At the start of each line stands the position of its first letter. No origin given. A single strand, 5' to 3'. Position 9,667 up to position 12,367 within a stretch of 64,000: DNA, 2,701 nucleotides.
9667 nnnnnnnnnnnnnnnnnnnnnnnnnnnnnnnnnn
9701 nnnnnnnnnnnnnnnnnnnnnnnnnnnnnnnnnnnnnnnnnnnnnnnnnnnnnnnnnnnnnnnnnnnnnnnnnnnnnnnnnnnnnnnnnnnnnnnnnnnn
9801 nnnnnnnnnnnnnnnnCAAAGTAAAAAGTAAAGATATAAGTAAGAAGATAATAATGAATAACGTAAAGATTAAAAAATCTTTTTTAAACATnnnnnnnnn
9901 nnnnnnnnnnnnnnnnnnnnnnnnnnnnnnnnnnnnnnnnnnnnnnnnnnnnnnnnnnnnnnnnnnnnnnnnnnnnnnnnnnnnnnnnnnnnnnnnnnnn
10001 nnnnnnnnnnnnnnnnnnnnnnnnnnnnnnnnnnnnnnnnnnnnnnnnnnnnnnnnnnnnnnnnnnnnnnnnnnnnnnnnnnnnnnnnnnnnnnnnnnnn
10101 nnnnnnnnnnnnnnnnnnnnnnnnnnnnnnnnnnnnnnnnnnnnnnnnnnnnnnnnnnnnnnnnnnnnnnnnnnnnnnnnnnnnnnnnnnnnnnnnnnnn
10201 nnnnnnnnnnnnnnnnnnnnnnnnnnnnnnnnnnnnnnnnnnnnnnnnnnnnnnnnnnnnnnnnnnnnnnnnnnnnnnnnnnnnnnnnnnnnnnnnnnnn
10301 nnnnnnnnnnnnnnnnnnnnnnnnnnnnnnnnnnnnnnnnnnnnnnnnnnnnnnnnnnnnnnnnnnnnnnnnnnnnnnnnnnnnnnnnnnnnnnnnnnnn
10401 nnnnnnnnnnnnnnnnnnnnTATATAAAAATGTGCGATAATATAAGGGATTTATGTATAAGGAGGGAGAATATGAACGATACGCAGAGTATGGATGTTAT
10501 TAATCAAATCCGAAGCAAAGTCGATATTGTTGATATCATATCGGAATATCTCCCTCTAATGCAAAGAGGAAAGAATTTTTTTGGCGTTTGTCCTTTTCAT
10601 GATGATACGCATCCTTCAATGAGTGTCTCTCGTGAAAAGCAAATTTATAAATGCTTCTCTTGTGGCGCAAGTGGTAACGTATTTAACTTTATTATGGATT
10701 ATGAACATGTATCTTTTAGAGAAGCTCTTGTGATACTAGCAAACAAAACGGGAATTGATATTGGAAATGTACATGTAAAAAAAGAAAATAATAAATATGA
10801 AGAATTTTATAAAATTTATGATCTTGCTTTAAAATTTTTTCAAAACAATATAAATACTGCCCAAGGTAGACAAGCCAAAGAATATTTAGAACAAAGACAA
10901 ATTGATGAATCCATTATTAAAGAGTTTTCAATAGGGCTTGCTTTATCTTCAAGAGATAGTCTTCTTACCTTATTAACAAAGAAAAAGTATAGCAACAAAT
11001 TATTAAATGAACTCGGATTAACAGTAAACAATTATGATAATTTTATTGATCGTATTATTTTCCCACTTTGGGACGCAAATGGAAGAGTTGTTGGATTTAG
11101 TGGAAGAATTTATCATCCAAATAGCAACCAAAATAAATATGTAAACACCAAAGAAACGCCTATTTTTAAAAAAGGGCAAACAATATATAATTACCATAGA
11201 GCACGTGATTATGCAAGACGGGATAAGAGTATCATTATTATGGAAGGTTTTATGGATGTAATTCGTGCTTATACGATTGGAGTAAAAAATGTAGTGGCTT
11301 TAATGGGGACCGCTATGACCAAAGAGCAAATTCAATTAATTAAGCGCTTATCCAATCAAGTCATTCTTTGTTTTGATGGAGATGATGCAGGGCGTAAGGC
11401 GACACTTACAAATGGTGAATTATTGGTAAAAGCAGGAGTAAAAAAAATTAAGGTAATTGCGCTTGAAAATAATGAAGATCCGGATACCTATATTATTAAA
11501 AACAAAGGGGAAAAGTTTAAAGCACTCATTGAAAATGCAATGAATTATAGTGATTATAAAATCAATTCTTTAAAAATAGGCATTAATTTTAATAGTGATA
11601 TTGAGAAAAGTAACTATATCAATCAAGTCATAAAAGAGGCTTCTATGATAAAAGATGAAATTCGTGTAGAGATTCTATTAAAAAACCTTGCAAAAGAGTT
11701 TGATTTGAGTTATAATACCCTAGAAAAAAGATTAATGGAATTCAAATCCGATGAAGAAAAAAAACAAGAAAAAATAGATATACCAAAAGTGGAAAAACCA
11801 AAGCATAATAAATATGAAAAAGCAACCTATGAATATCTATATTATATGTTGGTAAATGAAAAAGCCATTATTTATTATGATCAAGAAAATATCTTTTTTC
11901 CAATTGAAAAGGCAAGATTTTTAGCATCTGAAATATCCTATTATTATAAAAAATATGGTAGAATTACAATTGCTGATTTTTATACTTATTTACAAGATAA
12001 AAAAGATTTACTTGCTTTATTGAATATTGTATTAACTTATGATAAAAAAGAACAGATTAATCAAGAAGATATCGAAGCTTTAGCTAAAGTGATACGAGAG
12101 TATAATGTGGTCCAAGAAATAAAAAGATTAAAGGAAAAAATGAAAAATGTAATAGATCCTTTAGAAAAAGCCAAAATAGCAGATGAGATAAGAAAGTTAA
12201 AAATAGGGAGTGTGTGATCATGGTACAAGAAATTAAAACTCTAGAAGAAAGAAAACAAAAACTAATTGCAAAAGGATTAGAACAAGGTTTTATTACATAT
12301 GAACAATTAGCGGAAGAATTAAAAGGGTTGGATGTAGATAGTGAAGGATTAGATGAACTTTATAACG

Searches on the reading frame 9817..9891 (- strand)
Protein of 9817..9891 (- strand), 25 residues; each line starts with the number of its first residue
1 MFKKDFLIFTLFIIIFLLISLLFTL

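Call 12: search_protein_families(library=pfam, proteins=[window:9817-9891:-], max_evalue=10)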
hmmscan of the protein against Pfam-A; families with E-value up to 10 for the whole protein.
seq(25 aa): 1 family
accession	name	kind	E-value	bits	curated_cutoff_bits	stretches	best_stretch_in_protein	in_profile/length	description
PF07172.16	GRP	-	2.9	9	30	1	1-20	1-20/90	Glycine rich protein family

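Call 13: search_protein_families(library=ncbifam, proteins=[window:9817-9891:-], max_evalue=10)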
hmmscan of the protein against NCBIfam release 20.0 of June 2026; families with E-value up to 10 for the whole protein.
seq(25 aa): 0 families

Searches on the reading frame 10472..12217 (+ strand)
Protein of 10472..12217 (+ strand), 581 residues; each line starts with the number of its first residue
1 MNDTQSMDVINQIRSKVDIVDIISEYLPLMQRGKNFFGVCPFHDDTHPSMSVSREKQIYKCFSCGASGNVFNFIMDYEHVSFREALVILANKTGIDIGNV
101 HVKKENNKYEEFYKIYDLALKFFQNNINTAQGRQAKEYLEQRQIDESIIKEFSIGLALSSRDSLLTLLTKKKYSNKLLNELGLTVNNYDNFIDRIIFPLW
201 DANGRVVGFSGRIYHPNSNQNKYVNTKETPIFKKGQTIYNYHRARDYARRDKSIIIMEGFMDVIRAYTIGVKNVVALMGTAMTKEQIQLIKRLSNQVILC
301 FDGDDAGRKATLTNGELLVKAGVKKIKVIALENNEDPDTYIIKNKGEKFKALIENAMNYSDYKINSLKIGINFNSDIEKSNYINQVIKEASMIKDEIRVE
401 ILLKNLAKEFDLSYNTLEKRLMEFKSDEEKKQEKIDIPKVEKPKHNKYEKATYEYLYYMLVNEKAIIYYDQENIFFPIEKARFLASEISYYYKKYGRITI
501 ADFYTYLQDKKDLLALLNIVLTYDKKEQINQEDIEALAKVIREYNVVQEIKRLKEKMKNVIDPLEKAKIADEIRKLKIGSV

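Call 19: find_encoding_contigs(protein=window:10472-12217:+, flank=3000, max_places=4)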
Protein window:10472-12217:+ (581 aa): 2 contigs read that carry it; 2 places shown.
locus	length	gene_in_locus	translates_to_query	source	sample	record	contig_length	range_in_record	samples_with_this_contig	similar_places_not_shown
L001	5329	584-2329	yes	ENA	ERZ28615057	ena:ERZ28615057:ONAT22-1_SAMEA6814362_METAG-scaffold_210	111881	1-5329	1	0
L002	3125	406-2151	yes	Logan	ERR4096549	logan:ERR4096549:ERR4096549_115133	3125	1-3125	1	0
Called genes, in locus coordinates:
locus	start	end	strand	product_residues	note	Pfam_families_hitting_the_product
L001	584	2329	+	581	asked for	PF01807:Zn_ribbon_DnaG, PF08275:DNAG_N, PF01751:Toprim, PF13155:Toprim_2, PF13662:Toprim_4, PF10410:DnaB_bind (weak)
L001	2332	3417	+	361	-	PF03979:Sigma70_r1_1, PF00140:Sigma70_r1_2, PF04542:Sigma70_r2, PF04539:Sigma70_r3, PF04545:Sigma70_r4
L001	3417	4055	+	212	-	PF05175:MTS (weak), PF06325:PrmA (weak), PF12847:Methyltransf_18, PF04816:TrmK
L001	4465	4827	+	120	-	-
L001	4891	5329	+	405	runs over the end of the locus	PF03575:Peptidase_S51, PF07685:GATase_3 (weak)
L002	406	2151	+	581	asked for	PF01807:Zn_ribbon_DnaG, PF08275:DNAG_N, PF01751:Toprim, PF13155:Toprim_2, PF13662:Toprim_4, PF10410:DnaB_bind (weak)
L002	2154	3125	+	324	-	?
